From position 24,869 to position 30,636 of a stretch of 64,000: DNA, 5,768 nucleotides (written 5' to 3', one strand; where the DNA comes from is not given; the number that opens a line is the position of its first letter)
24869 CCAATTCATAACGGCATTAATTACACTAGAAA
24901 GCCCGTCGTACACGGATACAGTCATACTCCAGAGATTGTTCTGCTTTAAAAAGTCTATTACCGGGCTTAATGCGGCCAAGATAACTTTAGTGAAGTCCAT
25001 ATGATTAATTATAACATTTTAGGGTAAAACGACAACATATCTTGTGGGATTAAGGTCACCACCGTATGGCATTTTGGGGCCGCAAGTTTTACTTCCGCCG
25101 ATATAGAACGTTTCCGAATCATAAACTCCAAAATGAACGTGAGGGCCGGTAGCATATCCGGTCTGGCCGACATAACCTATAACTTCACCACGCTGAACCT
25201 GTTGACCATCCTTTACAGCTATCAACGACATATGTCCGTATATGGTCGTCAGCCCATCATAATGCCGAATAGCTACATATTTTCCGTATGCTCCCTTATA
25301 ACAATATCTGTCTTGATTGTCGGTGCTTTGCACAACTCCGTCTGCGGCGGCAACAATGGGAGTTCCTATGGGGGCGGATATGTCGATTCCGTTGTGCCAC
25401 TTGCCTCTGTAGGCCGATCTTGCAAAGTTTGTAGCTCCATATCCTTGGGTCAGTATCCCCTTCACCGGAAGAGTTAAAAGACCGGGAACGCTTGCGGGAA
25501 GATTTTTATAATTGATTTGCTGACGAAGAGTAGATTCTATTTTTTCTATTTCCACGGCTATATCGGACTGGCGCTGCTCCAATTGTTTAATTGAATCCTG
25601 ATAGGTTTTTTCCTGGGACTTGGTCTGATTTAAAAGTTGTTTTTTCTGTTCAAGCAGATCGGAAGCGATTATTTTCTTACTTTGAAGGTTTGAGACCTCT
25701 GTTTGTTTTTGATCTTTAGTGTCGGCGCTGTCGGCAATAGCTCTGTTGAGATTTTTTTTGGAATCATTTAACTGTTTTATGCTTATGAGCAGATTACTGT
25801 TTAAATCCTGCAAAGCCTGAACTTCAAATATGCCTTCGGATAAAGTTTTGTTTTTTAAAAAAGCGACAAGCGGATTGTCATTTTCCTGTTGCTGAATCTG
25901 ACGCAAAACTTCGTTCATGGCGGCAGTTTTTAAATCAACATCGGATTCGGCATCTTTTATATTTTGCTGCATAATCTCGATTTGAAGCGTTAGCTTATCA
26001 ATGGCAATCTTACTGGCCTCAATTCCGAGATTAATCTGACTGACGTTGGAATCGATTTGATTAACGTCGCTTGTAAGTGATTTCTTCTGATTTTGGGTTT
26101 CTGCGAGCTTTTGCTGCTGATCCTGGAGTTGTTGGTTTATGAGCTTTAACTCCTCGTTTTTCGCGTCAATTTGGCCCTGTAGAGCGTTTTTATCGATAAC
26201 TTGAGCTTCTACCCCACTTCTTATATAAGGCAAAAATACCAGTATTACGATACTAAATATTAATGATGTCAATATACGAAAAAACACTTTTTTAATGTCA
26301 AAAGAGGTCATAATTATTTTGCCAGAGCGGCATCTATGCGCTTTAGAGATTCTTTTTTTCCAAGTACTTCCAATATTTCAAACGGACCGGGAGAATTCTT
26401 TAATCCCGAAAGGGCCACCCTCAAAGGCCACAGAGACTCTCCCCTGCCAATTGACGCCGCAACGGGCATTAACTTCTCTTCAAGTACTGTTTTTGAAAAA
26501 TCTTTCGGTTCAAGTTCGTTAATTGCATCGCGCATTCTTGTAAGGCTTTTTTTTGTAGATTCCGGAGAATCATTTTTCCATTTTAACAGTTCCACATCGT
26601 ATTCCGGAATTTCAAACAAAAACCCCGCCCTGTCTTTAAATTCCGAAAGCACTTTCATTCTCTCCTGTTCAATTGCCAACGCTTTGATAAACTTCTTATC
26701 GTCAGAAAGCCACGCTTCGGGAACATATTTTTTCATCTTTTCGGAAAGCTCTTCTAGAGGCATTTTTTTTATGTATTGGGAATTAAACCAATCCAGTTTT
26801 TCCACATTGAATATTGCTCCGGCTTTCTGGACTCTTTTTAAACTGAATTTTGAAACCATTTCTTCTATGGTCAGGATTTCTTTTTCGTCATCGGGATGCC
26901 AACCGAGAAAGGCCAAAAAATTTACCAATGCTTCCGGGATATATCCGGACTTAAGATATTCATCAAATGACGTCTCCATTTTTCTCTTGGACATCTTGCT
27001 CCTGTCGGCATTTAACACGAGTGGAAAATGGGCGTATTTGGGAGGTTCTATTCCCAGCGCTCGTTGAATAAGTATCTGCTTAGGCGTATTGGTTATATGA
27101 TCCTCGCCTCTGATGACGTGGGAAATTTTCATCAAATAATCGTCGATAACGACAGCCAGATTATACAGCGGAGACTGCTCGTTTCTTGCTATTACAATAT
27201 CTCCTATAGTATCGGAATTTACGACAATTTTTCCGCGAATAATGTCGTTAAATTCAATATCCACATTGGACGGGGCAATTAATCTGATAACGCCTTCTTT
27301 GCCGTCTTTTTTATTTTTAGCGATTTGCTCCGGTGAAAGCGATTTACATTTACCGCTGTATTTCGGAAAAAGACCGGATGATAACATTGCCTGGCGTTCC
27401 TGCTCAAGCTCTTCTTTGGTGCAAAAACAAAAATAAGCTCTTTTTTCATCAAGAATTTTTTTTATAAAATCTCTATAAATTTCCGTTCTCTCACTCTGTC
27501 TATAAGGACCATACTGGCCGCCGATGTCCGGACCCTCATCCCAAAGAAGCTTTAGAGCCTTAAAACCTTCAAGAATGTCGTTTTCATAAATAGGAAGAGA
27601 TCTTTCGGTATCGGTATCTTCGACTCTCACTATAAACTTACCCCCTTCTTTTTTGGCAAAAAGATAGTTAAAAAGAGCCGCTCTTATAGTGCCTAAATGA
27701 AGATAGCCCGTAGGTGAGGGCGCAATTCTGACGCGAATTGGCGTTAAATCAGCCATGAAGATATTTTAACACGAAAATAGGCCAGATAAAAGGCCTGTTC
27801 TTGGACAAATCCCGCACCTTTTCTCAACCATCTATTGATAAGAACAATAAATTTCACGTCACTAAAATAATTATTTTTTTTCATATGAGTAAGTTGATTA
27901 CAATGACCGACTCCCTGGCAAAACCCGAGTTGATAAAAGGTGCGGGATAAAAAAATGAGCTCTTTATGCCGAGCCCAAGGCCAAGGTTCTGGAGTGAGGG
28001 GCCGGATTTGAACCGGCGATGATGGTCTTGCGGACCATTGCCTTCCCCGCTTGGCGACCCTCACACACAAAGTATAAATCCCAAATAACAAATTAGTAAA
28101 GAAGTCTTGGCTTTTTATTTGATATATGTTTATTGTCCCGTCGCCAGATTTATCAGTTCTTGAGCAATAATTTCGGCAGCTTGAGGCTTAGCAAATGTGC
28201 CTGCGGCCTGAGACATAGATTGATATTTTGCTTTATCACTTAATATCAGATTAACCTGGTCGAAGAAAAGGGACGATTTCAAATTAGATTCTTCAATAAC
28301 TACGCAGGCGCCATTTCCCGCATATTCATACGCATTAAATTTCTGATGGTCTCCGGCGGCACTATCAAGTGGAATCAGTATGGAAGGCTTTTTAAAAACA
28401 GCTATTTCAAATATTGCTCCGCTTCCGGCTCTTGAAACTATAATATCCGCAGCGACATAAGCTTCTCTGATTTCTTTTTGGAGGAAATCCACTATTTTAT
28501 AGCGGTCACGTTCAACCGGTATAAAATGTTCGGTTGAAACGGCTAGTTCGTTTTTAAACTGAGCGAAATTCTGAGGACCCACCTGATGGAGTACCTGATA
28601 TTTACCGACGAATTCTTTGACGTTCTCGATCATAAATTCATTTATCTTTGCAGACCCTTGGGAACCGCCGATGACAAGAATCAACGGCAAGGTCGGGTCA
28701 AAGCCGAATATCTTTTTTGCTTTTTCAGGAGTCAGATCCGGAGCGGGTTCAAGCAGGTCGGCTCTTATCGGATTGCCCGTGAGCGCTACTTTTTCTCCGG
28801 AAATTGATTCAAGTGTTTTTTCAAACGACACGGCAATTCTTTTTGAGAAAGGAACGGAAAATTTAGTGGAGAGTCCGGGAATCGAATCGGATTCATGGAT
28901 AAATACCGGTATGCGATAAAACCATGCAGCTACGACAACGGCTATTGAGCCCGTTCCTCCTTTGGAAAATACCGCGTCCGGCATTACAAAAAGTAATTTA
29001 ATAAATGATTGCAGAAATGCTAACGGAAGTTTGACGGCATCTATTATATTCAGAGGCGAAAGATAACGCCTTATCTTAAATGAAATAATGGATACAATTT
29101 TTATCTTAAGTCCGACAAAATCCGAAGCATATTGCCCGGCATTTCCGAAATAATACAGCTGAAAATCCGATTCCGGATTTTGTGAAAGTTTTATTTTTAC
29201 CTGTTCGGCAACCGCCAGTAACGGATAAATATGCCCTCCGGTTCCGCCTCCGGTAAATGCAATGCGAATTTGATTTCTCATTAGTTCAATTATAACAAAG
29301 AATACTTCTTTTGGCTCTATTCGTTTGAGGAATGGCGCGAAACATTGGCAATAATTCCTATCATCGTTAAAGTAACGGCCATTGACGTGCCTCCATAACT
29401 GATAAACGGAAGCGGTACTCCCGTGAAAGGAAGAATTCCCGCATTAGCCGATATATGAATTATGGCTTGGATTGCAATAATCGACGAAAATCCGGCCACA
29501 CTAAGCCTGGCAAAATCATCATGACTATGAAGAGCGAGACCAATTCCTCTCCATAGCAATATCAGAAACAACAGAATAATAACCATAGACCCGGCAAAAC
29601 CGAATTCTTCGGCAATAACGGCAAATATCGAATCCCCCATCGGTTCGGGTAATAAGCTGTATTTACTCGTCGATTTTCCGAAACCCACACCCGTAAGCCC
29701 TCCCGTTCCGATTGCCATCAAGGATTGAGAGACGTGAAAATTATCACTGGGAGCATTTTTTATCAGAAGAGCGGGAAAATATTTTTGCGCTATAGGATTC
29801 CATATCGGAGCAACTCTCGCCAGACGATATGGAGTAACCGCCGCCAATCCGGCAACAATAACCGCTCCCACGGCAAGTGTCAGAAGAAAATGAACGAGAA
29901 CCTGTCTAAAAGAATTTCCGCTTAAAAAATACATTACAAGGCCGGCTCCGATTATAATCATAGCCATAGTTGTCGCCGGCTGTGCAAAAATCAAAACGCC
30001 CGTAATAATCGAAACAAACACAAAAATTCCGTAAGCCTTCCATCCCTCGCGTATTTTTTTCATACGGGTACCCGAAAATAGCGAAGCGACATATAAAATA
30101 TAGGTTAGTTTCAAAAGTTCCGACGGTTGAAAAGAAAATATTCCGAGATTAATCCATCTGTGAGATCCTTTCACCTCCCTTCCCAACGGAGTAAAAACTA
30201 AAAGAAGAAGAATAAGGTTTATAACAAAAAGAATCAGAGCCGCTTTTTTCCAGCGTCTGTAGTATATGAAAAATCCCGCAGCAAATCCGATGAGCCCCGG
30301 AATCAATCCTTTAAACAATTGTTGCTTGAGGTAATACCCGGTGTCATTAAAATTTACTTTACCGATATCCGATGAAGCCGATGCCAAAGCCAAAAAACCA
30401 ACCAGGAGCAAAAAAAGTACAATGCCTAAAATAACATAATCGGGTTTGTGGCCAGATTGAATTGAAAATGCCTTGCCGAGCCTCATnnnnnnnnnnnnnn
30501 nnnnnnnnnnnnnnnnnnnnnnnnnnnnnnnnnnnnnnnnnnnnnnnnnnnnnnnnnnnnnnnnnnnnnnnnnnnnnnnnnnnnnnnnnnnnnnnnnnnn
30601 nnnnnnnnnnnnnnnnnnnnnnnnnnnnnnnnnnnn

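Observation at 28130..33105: dcw cluster with an amidohydrolase-fold protein (HxH lost) in the murD slot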

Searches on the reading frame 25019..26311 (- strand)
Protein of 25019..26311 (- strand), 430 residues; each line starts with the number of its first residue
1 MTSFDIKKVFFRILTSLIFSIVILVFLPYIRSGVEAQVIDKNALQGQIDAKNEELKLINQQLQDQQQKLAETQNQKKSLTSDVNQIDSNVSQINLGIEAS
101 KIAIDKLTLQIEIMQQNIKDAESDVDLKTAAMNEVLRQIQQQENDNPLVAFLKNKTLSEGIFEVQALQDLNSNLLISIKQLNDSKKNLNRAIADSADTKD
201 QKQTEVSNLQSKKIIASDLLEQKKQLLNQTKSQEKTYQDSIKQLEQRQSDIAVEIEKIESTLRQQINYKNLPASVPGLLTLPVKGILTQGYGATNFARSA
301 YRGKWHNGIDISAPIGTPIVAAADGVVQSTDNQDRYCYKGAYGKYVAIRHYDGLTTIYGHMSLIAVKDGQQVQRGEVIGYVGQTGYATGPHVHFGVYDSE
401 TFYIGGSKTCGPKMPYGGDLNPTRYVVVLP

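Call 3: search_protein_families(library=pfam, proteins=[window:25019-26311:-], max_evalue=0.01)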
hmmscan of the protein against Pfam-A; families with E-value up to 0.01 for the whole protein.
window:25019-26311:- (430 aa): 2 families
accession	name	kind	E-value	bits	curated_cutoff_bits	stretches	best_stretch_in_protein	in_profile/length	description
PF01551.29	Peptidase_M23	-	2e-30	105.3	28.7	1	306-399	3-90/96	Peptidase family M23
PF08614.16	ATG16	-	0.0012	19.4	33.7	1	41-124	97-180/200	Autophagy protein 16 (ATG16)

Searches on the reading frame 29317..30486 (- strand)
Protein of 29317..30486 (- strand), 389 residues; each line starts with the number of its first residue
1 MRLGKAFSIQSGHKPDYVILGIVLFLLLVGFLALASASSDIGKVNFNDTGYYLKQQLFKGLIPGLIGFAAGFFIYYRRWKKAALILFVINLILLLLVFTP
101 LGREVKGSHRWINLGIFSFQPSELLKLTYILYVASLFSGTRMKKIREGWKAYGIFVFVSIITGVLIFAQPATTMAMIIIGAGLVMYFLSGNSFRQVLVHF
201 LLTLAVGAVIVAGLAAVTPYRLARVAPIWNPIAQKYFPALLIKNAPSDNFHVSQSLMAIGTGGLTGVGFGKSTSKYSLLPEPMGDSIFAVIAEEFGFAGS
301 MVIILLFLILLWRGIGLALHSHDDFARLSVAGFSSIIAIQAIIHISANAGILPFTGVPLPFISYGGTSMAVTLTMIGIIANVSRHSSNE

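Call 3: search_protein_families(library=pfam, proteins=[window:29317-30486:-], max_evalue=0.01)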
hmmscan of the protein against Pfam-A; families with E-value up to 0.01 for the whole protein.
window:29317-30486:- (389 aa): 1 family
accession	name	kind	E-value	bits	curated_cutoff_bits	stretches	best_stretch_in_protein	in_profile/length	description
PF01098.24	FTSW_RODA_SPOVE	-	7.7e-83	278.9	26.4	1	22-387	6-355/356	Cell cycle protein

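Call 4: search_protein_families(library=ncbifam, proteins=[window:29317-30486:-], max_evalue=0.01)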
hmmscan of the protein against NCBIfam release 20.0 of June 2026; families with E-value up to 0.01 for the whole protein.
window:29317-30486:- (389 aa): 6 families
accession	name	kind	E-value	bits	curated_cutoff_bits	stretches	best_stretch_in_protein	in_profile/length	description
TIGR02614.1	ftsW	equivalog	8.8e-91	304.6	337.5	1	16-385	1-356/357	putative lipid II flippase FtsW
TIGR02615.1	spoVE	exception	8.2e-83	278.8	448.8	1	16-384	1-354/354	stage V sporulation protein E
TIGR02210.1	rodA_shape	equivalog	4.4e-74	249.8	336.7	1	16-386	1-356/357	rod shape-determining protein RodA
NF008042.0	PRK10774.1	equivalog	6.4e-49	167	493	1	16-379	36-385/405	cell division protein FtsW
NF008060.0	PRK10794.1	equivalog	8.8e-45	153.2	590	1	17-385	18-362/370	peptidoglycan glycosyltransferase MrdB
NF037961.1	RodA_shape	subfamily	9.3e-40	137.2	150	2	250-374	274-399/415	rod shape-determining protein RodA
